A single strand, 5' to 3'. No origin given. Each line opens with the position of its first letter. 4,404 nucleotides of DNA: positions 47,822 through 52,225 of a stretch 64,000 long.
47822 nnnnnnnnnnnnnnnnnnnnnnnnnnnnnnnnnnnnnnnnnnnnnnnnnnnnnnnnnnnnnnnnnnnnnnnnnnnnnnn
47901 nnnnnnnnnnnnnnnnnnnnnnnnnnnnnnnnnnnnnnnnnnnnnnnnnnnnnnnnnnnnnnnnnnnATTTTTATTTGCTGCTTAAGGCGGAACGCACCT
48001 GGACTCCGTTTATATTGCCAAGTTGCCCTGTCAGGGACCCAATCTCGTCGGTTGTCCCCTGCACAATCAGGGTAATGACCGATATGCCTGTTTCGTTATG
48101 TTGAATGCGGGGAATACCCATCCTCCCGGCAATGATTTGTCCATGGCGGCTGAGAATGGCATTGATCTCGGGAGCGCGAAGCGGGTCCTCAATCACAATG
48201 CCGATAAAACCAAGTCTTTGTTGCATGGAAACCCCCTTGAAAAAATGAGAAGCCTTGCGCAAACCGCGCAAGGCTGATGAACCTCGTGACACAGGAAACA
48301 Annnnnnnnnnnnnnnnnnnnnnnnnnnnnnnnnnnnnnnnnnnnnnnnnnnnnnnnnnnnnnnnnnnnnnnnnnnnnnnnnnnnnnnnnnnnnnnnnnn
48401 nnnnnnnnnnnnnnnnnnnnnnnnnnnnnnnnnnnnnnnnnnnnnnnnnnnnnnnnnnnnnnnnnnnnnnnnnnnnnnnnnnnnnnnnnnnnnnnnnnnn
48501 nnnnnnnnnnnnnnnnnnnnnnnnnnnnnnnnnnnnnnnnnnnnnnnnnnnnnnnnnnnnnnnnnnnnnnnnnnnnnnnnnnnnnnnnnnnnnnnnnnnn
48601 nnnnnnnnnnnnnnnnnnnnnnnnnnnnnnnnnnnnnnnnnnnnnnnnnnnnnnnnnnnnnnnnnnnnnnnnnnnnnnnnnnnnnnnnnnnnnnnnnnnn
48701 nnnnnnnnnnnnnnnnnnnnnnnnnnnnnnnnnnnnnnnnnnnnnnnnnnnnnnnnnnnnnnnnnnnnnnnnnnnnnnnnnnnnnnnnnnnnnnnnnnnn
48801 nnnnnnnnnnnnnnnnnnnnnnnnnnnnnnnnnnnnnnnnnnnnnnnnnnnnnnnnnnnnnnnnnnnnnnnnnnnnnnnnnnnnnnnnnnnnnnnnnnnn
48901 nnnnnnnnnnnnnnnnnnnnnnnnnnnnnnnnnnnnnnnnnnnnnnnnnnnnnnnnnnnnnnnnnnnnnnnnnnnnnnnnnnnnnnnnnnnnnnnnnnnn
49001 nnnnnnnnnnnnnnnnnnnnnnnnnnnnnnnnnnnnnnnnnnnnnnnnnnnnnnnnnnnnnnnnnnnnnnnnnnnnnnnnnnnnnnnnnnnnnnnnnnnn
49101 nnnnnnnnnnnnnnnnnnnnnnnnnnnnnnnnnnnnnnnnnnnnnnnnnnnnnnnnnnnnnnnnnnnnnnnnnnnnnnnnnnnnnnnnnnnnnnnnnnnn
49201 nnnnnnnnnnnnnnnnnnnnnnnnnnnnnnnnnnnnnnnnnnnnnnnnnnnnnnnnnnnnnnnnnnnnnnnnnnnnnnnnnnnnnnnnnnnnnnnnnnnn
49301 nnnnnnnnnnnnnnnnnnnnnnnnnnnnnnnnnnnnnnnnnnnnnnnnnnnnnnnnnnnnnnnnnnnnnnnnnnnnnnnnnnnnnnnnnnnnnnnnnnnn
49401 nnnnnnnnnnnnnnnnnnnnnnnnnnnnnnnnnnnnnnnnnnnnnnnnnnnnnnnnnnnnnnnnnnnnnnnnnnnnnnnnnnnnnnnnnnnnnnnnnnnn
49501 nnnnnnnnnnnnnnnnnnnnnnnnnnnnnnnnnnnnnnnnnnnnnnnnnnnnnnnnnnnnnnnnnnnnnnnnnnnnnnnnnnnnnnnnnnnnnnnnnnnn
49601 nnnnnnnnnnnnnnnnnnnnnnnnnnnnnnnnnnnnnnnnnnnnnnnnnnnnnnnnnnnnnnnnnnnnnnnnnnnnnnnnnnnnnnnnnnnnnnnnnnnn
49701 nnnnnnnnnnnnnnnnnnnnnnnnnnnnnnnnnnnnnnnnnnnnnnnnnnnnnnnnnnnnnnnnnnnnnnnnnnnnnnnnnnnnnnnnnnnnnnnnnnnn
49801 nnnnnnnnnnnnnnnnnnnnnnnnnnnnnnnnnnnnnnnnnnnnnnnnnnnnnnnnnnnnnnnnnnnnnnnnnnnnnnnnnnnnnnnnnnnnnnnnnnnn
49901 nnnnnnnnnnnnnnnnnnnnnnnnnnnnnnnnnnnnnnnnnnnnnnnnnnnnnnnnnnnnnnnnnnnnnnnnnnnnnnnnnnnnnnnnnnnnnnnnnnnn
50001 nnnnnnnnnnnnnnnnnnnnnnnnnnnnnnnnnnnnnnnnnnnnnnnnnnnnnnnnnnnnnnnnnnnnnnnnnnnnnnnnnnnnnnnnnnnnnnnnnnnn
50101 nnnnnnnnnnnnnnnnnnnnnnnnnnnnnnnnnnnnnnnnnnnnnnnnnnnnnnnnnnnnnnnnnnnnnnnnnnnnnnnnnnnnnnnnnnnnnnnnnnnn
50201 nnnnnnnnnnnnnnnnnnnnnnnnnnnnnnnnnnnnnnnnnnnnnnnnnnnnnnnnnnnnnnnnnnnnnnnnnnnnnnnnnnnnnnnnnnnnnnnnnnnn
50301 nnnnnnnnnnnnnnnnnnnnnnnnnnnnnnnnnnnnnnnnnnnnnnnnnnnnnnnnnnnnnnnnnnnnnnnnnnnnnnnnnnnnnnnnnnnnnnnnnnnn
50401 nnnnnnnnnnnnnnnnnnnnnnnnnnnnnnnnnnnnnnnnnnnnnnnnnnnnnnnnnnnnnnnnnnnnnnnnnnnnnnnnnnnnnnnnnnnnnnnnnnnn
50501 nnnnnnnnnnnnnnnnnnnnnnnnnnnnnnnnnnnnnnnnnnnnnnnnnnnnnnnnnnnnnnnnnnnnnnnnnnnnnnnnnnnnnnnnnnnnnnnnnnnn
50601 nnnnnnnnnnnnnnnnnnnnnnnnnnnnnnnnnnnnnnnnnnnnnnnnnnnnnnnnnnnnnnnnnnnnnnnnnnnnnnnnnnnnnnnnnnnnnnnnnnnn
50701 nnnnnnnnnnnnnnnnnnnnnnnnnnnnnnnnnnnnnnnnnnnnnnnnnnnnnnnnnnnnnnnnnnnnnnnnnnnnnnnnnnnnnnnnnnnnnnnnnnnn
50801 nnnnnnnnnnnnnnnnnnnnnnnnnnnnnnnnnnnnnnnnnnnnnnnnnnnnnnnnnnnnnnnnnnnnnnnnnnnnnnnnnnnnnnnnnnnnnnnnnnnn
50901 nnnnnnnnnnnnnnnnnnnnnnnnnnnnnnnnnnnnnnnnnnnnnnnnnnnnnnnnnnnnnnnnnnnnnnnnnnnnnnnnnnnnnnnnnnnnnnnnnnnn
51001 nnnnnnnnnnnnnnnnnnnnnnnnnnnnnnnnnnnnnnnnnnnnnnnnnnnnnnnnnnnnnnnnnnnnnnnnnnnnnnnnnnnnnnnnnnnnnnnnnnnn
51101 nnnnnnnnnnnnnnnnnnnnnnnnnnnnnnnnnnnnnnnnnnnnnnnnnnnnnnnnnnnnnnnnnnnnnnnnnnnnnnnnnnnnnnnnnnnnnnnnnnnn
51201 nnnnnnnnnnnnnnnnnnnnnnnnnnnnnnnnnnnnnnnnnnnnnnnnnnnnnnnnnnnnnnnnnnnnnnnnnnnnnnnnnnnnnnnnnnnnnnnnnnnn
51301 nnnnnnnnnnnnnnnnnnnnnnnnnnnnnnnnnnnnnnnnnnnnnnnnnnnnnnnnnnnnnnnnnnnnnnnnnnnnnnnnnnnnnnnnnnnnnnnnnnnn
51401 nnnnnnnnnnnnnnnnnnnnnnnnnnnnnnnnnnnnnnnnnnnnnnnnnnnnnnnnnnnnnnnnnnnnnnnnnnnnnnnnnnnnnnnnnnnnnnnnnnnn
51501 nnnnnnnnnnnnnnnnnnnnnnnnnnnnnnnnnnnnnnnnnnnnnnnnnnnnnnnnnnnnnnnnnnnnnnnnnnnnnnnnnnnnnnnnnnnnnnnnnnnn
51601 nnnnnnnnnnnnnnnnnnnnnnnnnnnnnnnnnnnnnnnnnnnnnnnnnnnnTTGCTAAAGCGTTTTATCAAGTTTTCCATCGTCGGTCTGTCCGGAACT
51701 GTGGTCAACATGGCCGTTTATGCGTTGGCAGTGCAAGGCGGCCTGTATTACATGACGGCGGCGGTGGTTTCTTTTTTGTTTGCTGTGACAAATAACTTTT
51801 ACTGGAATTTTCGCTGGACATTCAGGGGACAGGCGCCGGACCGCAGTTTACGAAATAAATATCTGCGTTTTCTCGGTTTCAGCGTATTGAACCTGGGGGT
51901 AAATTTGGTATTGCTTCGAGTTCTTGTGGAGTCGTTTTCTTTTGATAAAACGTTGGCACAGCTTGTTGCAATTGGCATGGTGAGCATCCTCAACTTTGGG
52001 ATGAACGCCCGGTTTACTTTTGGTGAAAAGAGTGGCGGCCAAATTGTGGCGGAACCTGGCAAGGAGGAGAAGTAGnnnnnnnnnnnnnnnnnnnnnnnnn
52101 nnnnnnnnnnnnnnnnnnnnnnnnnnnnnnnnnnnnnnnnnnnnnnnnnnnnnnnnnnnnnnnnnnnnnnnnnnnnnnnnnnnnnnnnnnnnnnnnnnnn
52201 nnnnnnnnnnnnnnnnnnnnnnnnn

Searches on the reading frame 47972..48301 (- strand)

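Call 85: search_protein_families(library=pfam, proteins=[window:47972-48301:-], max_evalue=0.000001)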
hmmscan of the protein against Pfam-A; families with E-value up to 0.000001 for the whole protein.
window:47972-48301:- (109 aa): 1 family
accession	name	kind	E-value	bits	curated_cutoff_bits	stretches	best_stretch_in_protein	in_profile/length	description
PF21699.3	TM1266-like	-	3.7e-25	88.1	27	1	29-104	1-74/74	Iron-only hydrogenase system regulator, putative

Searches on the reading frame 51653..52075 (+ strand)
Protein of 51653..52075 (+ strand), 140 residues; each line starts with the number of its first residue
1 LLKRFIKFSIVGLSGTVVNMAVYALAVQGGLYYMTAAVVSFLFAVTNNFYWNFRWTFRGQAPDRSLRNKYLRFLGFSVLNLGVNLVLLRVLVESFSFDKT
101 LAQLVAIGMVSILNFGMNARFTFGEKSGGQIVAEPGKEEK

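Call 62: search_protein_families(library=pfam, proteins=[window:51653-52075:+], max_evalue=0.001)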
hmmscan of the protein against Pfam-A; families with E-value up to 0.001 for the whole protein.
window:51653-52075:+ (140 aa): 1 family
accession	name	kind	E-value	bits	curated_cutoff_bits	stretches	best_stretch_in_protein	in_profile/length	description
PF04138.20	GtrA_DPMS_TM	-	2.8e-28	98.9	26.1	1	7-123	1-117/117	GtrA/DPMS, transmembrane domain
